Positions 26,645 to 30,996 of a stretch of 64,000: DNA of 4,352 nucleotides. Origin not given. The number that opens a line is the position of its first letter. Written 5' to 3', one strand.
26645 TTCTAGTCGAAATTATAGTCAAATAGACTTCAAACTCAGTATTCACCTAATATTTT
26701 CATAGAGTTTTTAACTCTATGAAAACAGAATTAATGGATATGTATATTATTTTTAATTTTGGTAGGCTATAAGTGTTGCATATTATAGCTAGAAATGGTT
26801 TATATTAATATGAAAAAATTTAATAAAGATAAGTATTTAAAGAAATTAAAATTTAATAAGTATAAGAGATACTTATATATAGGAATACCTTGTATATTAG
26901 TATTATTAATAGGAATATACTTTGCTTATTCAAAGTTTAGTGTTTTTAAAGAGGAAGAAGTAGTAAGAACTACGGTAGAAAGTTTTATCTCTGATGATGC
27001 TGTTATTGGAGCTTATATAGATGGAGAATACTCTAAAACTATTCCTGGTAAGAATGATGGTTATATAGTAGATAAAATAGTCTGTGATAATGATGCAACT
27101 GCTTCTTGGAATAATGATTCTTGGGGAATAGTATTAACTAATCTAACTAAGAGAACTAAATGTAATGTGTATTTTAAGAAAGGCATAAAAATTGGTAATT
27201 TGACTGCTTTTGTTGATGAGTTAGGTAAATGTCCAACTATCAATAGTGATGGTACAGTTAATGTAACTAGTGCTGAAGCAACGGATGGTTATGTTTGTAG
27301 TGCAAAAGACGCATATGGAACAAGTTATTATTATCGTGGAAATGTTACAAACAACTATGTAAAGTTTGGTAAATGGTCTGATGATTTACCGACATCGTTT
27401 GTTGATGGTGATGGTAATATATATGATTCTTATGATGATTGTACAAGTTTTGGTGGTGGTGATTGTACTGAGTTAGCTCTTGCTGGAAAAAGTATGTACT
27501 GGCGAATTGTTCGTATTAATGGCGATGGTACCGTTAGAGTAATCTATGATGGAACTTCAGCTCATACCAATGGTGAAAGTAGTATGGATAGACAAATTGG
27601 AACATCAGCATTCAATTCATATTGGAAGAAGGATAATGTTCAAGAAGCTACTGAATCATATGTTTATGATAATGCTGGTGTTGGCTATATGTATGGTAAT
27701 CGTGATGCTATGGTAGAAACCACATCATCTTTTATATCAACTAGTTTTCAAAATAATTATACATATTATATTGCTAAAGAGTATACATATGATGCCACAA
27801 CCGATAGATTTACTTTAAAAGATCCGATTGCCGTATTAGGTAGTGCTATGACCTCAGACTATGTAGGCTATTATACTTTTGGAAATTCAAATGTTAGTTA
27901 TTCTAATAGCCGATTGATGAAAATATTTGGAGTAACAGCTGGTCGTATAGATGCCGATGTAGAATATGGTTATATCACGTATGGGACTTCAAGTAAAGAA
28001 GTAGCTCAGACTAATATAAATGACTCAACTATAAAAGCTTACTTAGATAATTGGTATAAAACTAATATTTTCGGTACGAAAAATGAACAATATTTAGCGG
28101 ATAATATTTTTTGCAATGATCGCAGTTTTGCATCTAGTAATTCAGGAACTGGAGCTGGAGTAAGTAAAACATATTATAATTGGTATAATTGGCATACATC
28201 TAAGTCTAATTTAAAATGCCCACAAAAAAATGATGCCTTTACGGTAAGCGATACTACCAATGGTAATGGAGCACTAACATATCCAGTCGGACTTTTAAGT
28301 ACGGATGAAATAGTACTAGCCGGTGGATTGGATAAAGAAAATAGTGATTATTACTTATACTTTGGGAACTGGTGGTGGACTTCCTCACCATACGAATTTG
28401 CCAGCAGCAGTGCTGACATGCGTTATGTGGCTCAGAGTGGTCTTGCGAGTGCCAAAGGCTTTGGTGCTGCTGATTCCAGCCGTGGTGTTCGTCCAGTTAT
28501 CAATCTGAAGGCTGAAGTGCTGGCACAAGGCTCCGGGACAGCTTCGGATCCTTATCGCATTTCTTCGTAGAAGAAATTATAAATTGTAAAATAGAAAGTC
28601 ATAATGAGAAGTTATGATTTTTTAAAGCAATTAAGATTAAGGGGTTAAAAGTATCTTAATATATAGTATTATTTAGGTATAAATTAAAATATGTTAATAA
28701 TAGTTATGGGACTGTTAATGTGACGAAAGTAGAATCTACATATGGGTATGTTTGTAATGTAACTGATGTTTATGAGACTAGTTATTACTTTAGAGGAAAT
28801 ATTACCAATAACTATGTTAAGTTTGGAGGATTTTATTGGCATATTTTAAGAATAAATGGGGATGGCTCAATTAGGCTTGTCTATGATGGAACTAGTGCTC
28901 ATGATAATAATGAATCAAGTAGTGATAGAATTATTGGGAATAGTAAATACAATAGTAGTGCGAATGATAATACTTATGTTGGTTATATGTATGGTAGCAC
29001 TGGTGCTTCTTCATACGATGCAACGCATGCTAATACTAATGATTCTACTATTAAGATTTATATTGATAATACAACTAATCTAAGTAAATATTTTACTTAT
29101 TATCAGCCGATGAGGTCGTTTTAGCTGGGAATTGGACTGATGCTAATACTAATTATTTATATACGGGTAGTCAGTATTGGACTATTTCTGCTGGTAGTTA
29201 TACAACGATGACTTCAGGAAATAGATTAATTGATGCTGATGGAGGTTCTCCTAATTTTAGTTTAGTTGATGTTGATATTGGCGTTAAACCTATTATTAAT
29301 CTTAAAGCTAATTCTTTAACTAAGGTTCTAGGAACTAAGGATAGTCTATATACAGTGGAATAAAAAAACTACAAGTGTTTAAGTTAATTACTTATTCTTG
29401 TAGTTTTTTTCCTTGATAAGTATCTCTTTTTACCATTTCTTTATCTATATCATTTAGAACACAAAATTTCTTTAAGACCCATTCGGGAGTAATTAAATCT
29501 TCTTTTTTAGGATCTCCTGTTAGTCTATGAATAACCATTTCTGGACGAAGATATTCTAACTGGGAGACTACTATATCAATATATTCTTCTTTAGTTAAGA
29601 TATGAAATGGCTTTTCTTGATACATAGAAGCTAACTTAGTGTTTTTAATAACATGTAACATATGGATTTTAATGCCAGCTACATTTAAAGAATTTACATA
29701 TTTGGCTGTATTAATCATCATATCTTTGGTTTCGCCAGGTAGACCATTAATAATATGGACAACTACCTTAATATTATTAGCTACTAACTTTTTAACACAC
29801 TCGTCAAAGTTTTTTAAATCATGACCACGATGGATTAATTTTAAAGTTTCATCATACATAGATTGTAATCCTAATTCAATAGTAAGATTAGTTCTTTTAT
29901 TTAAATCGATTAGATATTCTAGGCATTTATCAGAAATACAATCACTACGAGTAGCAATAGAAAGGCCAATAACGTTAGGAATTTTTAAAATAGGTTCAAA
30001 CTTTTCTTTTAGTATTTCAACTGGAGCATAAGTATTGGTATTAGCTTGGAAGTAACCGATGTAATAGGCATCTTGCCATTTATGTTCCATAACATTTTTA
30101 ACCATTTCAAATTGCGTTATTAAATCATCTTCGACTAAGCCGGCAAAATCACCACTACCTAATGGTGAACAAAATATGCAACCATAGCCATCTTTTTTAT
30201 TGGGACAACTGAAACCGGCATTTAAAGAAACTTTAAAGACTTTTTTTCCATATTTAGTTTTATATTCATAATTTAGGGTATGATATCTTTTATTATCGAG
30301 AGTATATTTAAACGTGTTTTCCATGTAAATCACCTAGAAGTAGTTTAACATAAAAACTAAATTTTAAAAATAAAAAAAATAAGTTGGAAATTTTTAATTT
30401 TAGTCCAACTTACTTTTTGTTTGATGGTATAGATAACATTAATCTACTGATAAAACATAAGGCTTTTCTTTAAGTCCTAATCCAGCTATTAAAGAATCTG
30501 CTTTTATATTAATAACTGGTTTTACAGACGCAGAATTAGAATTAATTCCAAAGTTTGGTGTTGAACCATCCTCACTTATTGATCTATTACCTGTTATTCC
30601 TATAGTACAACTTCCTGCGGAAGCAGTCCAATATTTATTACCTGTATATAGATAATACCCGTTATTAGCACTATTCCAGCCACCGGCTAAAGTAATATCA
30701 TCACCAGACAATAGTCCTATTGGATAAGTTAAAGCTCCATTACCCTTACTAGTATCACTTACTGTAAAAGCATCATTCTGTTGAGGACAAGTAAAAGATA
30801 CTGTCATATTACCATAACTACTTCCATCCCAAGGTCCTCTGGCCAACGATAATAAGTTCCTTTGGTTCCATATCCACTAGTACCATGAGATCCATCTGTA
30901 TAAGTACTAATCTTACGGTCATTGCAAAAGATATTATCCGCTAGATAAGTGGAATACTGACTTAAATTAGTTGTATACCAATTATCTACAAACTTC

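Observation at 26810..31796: Clustered multi-copy surface-protein family: one intact gene, one promoterless partial cassette, one frameshifted copy (possible variation archive)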

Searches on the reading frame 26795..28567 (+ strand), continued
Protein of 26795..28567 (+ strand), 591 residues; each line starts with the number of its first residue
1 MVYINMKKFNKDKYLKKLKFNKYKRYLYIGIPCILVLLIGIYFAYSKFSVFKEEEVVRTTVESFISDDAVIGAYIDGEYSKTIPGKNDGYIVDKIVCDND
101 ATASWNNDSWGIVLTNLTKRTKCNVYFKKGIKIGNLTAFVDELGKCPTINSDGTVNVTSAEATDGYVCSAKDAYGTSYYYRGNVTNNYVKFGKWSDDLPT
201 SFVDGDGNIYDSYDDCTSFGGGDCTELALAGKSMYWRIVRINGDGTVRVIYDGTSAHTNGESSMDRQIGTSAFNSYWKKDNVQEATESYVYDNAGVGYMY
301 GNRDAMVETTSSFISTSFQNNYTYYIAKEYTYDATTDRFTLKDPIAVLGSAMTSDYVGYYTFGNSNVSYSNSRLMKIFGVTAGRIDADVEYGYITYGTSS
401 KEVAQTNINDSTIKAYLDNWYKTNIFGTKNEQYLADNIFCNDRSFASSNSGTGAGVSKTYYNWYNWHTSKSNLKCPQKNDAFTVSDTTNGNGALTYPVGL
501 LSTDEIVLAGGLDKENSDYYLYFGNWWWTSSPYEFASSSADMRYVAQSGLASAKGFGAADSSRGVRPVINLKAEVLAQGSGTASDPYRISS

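Call 80: search_protein_families(library=pfam, proteins=[L009:5904-6968:-, L082:15306-16658:+], max_evalue=0.01)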
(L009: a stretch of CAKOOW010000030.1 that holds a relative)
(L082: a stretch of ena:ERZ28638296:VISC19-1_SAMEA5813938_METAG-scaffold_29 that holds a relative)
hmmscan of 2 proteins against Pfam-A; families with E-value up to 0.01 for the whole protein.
L009:5904-6968:- (355 aa): 2 families
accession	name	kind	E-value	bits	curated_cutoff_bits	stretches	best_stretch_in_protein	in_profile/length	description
PF00589.27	Phage_integrase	-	7.3e-24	84.9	27.1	1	184-341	28-168/172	Phage integrase family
PF14659.12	Phage_int_SAM_3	-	4.4e-13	49.7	22.6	1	64-119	2-57/58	Phage integrase, N-terminal SAM-like domain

L082:15306-16658:+ (451 aa): 0 families

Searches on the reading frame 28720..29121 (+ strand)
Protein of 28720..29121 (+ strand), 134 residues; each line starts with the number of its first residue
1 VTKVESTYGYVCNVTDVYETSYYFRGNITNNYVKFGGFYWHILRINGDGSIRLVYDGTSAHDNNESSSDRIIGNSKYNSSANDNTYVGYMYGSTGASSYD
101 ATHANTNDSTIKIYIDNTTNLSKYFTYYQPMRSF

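Call 5: search_protein_families(library=pfam, proteins=[window:28720-29121:+], max_evalue=1)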
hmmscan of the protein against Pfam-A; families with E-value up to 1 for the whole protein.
window:28720-29121:+ (134 aa): 1 family
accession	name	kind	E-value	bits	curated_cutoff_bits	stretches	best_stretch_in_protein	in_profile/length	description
PF11976.14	Rad60-SLD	-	0.056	13.7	23.8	0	108-132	10-34/72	Ubiquitin-2 like Rad60 SUMO-like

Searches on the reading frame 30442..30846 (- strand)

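Call 5: search_protein_families(library=pfam, proteins=[window:30442-30846:-], max_evalue=1)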
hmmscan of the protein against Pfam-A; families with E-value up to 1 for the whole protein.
window:30442-30846:- (135 aa): 1 family
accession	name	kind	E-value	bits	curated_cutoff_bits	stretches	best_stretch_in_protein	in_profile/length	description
PF23667.1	CUB_CDCP1_1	-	0.053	13.8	27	1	13-29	48-64/72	CDCP1 CUB domain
